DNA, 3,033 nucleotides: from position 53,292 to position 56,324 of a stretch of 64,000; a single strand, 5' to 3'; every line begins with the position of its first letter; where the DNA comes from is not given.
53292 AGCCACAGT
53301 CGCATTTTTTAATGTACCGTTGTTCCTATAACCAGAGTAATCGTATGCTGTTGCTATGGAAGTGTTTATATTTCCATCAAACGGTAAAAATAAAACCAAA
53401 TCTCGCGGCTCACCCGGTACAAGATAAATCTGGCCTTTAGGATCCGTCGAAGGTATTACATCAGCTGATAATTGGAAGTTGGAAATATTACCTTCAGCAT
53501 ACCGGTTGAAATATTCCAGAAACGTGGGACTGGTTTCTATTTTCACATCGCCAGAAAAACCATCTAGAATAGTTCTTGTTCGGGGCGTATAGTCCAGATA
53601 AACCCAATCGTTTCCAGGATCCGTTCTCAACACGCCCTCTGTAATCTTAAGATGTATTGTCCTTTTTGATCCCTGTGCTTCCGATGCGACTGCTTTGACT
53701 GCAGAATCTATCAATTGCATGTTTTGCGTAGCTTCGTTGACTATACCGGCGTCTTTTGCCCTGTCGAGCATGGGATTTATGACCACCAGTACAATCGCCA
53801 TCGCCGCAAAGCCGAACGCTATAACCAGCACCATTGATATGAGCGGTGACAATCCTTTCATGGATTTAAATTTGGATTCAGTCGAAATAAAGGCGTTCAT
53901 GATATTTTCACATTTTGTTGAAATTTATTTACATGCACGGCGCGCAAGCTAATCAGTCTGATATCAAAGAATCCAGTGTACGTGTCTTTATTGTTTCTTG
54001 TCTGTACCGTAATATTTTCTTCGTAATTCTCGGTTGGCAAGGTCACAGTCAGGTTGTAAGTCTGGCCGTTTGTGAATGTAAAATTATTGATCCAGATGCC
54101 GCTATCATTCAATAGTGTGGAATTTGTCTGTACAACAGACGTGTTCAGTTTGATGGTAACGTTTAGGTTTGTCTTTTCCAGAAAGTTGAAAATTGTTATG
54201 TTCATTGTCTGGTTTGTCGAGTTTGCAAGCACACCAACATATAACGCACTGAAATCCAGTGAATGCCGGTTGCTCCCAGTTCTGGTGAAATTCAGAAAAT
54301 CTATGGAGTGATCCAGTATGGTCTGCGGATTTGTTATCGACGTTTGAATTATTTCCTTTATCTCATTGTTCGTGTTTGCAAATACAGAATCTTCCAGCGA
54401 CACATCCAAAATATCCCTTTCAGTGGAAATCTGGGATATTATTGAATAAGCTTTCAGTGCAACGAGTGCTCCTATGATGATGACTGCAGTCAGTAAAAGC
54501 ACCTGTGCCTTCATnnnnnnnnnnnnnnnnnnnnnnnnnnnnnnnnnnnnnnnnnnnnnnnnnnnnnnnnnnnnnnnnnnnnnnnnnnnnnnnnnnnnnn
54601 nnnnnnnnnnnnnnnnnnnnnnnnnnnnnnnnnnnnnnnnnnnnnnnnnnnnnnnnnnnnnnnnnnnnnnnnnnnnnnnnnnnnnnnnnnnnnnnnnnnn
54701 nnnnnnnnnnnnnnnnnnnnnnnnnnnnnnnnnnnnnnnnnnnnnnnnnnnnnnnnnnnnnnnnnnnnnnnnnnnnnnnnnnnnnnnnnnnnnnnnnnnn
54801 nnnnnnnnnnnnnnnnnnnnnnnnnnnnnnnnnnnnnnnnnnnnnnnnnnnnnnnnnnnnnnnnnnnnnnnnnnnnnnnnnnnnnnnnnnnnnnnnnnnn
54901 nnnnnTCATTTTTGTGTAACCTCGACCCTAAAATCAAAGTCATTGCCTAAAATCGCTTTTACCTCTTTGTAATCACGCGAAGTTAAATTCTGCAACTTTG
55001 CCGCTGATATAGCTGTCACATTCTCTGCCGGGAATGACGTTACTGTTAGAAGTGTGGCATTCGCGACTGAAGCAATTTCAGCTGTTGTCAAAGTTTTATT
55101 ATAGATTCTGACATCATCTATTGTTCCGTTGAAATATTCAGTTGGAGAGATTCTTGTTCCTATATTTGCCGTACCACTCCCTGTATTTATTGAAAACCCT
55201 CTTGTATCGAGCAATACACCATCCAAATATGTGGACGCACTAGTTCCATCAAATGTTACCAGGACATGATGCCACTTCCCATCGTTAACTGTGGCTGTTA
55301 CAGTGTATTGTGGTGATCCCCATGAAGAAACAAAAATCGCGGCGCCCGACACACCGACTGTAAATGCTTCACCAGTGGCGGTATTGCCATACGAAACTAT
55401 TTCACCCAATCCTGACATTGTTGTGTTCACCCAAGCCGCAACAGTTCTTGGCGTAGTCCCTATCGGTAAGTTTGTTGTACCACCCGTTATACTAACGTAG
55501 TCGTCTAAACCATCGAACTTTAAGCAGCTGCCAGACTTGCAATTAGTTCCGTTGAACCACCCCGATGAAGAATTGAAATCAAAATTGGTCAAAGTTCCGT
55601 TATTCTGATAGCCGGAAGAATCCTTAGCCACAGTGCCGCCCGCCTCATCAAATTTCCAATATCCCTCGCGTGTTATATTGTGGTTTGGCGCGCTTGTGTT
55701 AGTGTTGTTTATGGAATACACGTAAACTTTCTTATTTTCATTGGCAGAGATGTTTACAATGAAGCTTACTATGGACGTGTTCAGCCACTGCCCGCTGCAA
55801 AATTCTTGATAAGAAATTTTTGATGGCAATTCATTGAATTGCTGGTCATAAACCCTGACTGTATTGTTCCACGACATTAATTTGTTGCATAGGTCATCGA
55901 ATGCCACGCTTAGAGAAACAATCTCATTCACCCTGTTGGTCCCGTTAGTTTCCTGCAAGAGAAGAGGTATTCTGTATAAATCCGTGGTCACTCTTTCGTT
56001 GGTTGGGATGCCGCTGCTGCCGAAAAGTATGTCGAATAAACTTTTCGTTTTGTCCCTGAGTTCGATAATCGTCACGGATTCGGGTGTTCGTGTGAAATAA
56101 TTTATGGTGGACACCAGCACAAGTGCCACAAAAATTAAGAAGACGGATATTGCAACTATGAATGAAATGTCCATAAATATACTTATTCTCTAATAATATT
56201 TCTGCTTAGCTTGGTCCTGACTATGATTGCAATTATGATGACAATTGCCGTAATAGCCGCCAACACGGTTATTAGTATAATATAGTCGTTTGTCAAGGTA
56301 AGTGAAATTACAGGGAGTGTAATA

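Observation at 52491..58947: Translationally coupled minus-strand operon combining pilin-like proteins with LamG lectin-domain proteins and an anchored Ig-repeat protein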

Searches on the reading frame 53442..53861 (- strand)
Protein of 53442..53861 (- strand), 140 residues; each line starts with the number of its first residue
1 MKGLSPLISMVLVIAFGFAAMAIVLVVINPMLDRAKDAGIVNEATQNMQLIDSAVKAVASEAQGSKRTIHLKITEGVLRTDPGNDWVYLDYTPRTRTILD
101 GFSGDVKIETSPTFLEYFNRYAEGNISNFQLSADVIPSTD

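Call 44: search_protein_representatives(protein=window:53442-53861:-)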
Query: 140 residues. Proteins with E-value up to 0.001 (for the whole library): 256; up to 1e-10: 78; up to 1e-30: 3. The best 150 are listed.
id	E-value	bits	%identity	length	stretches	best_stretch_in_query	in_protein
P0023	7.6e-49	181.2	68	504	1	1-124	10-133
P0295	4.3e-44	165.8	66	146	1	1-121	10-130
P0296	3.8e-36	140.1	50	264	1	1-127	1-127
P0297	3.4e-30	120.9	46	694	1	1-125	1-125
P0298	4.2e-30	120.6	46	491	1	1-125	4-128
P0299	1.2e-29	119.1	45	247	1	1-125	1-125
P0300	1.7e-29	118.6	47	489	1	2-125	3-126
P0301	5.3e-29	117.0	48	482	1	2-125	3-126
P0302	1.2e-28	115.9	48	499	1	2-125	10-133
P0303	5.1e-28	113.8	42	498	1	1-125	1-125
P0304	7.8e-28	113.2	45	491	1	1-123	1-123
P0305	8.2e-28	113.2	43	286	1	3-125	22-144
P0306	9.4e-28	113.0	47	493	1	1-125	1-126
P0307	2.8e-26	108.2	44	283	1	2-125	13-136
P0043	2.3e-25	105.2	45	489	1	2-122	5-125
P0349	1.0e-11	61.1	40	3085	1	1-90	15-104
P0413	2.2e-07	47.1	34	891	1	2-89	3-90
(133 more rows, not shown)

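Call 48: search_protein_families(library=pfam, alignment_id=A5, max_evalue=0.001)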
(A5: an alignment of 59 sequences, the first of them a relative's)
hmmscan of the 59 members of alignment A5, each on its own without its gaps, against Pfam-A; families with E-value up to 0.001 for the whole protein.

A. member 1, P0332 (2261 aa): 5 families
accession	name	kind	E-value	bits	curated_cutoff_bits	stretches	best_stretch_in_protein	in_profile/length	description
PF13385.13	Laminin_G_3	-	4.3e-163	537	27.6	6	737-892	1-151/151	Concanavalin A-like lectin/glucanases superfamily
PF02973.23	Sialidase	-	2.6e-14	53.6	26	1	832-894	118-184/189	Sialidase, N-terminal domain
PF02210.31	Laminin_G_2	-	5.1e-13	50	22.9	0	797-881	30-123/126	Laminin G domain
PF00354.24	Pentaxin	-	3.5e-11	43.6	25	1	798-899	64-171/194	Pentaxin family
PF23960.2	DUF7289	-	2.9e-06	27.4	27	1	12-89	2-78/238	Family of unknown function (DUF7289)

B. families by the number of members that match (of 59 scanned): 12 families
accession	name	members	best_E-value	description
PF23960.2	DUF7289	28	1.5e-09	Family of unknown function (DUF7289)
PF13385.13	Laminin_G_3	22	4.3e-163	Concanavalin A-like lectin/glucanases superfamily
PF02973.23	Sialidase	7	1.4e-15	Sialidase, N-terminal domain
PF02210.31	Laminin_G_2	6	2.1e-22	Laminin G domain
PF00354.24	Pentaxin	4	3.5e-11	Pentaxin family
PF00054.30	Laminin_G_1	4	5.9e-10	Laminin G domain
PF10102.14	DUF2341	3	7.9e-26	Domain of unknown function (DUF2341)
PF06439.18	3keto-disac_hyd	3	4.4e-08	3-keto-disaccharide hydrolase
PF21722.4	Gly_rich_2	1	8.8e-42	Glycine-rich domain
PF22585.3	Sialidase-like_CBM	1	7.8e-10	Sialidase-like, CBM domain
PF07953.20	Toxin_R_bind_N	1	3.7e-08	Clostridium neurotoxin, N-terminal receptor binding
PF21708.4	Glyco_hydro_59_C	1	0.00056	Galactocerebrosidase, C-terminal lectin domain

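Call 52: search_protein_families(library=pfam, proteins=[P0413], max_evalue=5)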
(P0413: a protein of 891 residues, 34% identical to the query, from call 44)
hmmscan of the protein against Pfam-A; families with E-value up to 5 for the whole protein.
P0413 (891 aa): 2 families
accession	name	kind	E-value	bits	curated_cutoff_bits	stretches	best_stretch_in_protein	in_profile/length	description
PF10102.14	DUF2341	-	0.00066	20.5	23.4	1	318-371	4-56/84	Domain of unknown function (DUF2341)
PF23960.2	DUF7289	-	0.0084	16.1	27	1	4-147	2-148/238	Family of unknown function (DUF7289)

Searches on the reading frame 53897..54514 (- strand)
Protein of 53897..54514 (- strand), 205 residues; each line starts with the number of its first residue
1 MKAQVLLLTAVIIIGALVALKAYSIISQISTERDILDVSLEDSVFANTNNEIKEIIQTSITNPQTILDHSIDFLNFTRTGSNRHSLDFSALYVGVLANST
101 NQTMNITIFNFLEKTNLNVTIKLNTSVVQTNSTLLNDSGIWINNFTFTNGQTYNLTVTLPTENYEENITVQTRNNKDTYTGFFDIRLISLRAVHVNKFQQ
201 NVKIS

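Call 3: search_protein_families(library=pfam, proteins=[window:53897-54514:-], max_evalue=0.1)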
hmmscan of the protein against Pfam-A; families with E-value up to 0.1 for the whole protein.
window:53897-54514:- (205 aa): 0 families

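Call 4: search_protein_families(library=ncbifam, proteins=[window:53897-54514:-], max_evalue=0.1)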
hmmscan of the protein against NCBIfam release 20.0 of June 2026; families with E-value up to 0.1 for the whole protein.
window:53897-54514:- (205 aa): 0 families

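Call 52: search_protein_families(library=pfam, proteins=[window:53900-54514:-], max_evalue=5)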
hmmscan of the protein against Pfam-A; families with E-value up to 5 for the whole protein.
window:53900-54514:- (205 aa): 0 families

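Call 83: search_solved_structures(query=A7, max_evalue=5)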
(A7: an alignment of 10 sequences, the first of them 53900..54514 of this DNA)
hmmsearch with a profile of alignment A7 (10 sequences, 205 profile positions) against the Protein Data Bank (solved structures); distinct sequences matched with E-value up to 5: 4.
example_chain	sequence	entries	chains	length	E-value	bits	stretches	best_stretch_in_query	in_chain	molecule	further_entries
8xmz_A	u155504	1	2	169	0.29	13.8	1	115-164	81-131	T9SS C-terminal target domain-containing protein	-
1c1f_A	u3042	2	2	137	0.63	12.7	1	90-164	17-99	PROTEIN (CONGERIN I)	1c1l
9h78_B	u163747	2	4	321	0.7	12.5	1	134-174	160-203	Iron-sulfur cluster assembly SufBD family protein MJ0034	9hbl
9h7y_B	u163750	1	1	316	0.7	12.5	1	134-174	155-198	Iron-sulfur cluster assembly SufBD family protein MJ0034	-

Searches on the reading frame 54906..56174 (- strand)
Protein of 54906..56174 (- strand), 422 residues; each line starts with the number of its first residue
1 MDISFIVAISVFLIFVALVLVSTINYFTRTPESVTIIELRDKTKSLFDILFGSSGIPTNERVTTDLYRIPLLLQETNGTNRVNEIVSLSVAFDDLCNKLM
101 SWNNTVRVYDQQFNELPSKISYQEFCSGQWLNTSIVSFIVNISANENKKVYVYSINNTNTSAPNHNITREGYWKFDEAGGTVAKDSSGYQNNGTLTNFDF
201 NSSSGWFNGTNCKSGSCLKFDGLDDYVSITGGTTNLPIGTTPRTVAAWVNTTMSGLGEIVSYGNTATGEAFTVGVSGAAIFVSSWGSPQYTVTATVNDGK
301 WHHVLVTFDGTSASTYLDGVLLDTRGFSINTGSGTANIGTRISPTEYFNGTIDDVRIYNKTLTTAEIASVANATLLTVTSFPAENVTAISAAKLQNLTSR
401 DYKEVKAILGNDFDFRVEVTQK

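Call 3: search_protein_families(library=pfam, proteins=[window:54906-56174:-], max_evalue=0.1)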
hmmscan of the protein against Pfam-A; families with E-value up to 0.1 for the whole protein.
window:54906-56174:- (422 aa): 4 families
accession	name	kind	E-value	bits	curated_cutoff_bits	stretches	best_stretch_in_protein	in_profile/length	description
PF13385.13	Laminin_G_3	-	7.9e-24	85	27.6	1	222-368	2-151/151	Concanavalin A-like lectin/glucanases superfamily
PF02210.31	Laminin_G_2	-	0.00017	22.5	22.9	1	291-357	44-123/126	Laminin G domain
PF00354.24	Pentaxin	-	0.033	14.3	25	0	244-376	28-172/194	Pentaxin family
PF21708.4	Glyco_hydro_59_C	-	0.034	14.6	27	0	294-341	113-160/175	Galactocerebrosidase, C-terminal lectin domain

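Call 4: search_protein_families(library=ncbifam, proteins=[window:54906-56174:-], max_evalue=0.1)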
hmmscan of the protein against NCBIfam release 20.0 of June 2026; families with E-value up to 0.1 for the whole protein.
window:54906-56174:- (422 aa): 2 families
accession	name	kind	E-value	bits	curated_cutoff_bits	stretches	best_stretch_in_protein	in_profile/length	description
NF052521.1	TafC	equivalog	1.2e-08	34.5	410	1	169-370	148-359/373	TafC family fimbrial protein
NF033776.1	stress_YhcN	equivalog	0.037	14.4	125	0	368-422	5-59/87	peroxide/acid stress response protein YhcN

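Call 25: find_homologous_proteins(query=window:54909-56174:-)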
Query window:54909-56174:- (422 aa): 166 proteins with E <= 0.001 among 8000 candidates; the best 120 are listed.
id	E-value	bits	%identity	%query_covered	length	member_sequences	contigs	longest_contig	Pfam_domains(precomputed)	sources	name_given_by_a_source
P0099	4.7e-275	930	100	100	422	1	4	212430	PF13385.14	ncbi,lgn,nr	ncbi:MAG: LamG domain-containing protein [Candidatus Aenigmarchaeota archaeon]|nr:LamG domain-contai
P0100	4.4e-161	554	60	100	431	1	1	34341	PF13385.14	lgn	-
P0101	2.1e-159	549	60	100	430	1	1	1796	PF13385.14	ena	-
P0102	6.8e-153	528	57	100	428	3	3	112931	PF13385.14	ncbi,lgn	ncbi:MAG: LamG domain-containing protein [Candidatus Aenigmatarchaeota archaeon]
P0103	6.0e-151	521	58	100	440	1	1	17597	PF13385.14,PF02973.23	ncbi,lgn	-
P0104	2.0e-146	506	57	100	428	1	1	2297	PF13385.14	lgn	-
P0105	3.2e-146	506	57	100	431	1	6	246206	PF13385.14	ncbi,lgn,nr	ncbi:MAG: LamG domain-containing protein [Candidatus Aenigmarchaeota archaeon]|nr:LamG domain-contai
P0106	5.2e-141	488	53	100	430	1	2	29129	PF13385.14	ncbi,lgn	-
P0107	5.1e-130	452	52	100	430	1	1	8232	PF07953.21,PF13385.14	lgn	-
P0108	4.5e-128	446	51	100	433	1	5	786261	PF13385.14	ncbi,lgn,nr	ncbi:MAG: LamG domain-containing protein [Candidatus Aenigmarchaeota archaeon]|nr:LamG domain-contai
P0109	1.7e-125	437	50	100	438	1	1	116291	PF07953.21,PF13385.14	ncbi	-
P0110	3.9e-124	433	49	100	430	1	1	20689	PF13385.14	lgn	-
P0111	3.8e-122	426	49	100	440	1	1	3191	PF13385.14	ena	-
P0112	9.3e-122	425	50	100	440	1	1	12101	PF13385.14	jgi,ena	-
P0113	4.7e-120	419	50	99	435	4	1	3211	PF13385.14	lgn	-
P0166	1.4e-25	108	40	39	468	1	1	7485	-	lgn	-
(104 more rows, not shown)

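Call 46: predict_structure(alignment_id=A2)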
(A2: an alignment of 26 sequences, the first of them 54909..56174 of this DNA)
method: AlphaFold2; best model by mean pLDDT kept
length: 422 residues; sequences in the alignment: 26
mean_pLDDT: 79.4   pTM: 0.70
mean pLDDT of the five models: 79.4, 78.6, 74.2, 71.4, 67.7
residues with pLDDT >= 90: 106; 70-90: 219; 50-70: 72; < 50: 25
segments of 3 or more residues with pLDDT < 50: 50-58, 232-234, 412-422
pLDDT, mean of each block of 10 residues (from residue 1): 86 92 70 57 59 46 78 90 88 84 85 88 86 90 93 82 78 78 80 83 83 87 86 56 92 83 75 87 72 76 93 92 87 79 82 91 91 84 79 69 66 42 33
secondary structure, 60 per line:
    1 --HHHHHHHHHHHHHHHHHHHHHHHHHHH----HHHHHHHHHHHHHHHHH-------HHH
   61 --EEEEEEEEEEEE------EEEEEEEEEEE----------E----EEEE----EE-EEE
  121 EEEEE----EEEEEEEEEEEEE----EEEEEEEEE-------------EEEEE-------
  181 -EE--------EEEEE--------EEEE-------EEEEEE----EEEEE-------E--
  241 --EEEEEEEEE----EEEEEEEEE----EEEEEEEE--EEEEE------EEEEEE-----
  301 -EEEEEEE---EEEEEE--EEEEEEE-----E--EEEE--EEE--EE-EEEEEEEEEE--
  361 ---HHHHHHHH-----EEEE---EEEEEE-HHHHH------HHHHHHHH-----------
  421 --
elements in order: H3-29 H34-50 E63-74 E81-91 E107-110 E118-125 E130-142 E147-155 E169-173 E192-196 E205-208 E216-221 E226-230 E243-251 E256-264 E269-276 E279-283 E290-295 E302-308 E312-317 E320-326 E335-338 E341-343 E349-358 H364-371 E377-380 E384-389 H391-395 H402-409

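Call 52: search_protein_families(library=pfam, proteins=[P0166], max_evalue=5)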
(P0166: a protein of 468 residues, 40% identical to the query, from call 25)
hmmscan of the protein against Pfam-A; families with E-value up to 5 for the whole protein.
P0166 (468 aa): 3 families
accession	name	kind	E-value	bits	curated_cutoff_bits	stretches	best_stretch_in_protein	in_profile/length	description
PF23958.1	DUF7287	-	0.041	14.9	27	1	4-63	8-68/157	Family of unknown function (DUF7287)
PF21248.3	SoFic-like_C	-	0.089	13.5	27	1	116-144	15-41/76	Protein adenylyltransferase SoFic-like, C-terminal domain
PF23638.1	DUF7145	-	0.28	11.6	28.2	1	148-188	36-76/111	Domain of unknown function (DUF7145)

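Call 60: search_protein_families(library=pfam, alignment_id=A2, max_evalue=0.5)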
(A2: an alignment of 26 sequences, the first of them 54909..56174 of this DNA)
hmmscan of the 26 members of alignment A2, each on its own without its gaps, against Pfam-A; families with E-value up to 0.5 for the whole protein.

A. member 1, window:54909-56174:- (422 aa): 6 families
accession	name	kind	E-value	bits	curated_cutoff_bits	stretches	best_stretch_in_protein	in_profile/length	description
PF13385.13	Laminin_G_3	-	7.9e-24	85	27.6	1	222-368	2-151/151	Concanavalin A-like lectin/glucanases superfamily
PF02210.31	Laminin_G_2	-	0.00017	22.5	22.9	1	291-357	44-123/126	Laminin G domain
PF00354.24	Pentaxin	-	0.033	14.3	25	1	244-376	28-172/194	Pentaxin family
PF21708.4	Glyco_hydro_59_C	-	0.034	14.6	27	1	294-341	113-160/175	Galactocerebrosidase, C-terminal lectin domain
PF10102.14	DUF2341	-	0.1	13.5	23.4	1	105-182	4-75/84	Domain of unknown function (DUF2341)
PF00054.30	Laminin_G_1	-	0.15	12.7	24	0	290-319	44-73/131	Laminin G domain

B. families by the number of members that match (of 26 scanned): 24 families
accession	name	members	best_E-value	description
PF13385.13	Laminin_G_3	26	7.9e-32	Concanavalin A-like lectin/glucanases superfamily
PF02973.23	Sialidase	14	2.2e-06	Sialidase, N-terminal domain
PF02210.31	Laminin_G_2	10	0.00017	Laminin G domain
PF00354.24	Pentaxin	8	3.3e-05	Pentaxin family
PF00054.30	Laminin_G_1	7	0.003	Laminin G domain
PF10102.14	DUF2341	6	0.013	Domain of unknown function (DUF2341)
PF22925.3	TS_C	3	0.00021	Trans-sialidase, C-terminal domain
PF12989.12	DUF3873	3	0.045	Domain of unknown function, B. Theta Gene description (DUF3873)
PF07953.20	Toxin_R_bind_N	2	1.1e-06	Clostridium neurotoxin, N-terminal receptor binding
PF16117.10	DUF4833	2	0.03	Domain of unknown function (DUF4833)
PF05912.17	DUF870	2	0.1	Caenorhabditis elegans protein of unknown function (DUF870)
PF18104.7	Tudor_2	1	0.0022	Jumonji domain-containing protein 2A Tudor domain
PF14900.11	DUF4493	1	0.0087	Domain of unknown function (DUF4493)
PF21708.4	Glyco_hydro_59_C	1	0.034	Galactocerebrosidase, C-terminal lectin domain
PF25729.1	crAss_MUZ_C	1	0.047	Crassvirus muzzle protein C-terminal domain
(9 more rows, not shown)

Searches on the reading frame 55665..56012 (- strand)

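Call 52: search_protein_families(library=pfam, proteins=[window:55665-56012:-], max_evalue=5)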
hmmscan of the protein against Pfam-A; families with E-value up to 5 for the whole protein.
window:55665-56012:- (116 aa): 2 families
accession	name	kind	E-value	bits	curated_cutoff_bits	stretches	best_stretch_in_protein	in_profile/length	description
PF09675.16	Chlamy_scaf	-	0.059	13.9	25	1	30-66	50-86/134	Chlamydia-phage Chp2 scaffold (Chlamy_scaf)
PF10102.14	DUF2341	-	0.28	12.1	23.4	1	50-113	3-63/84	Domain of unknown function (DUF2341)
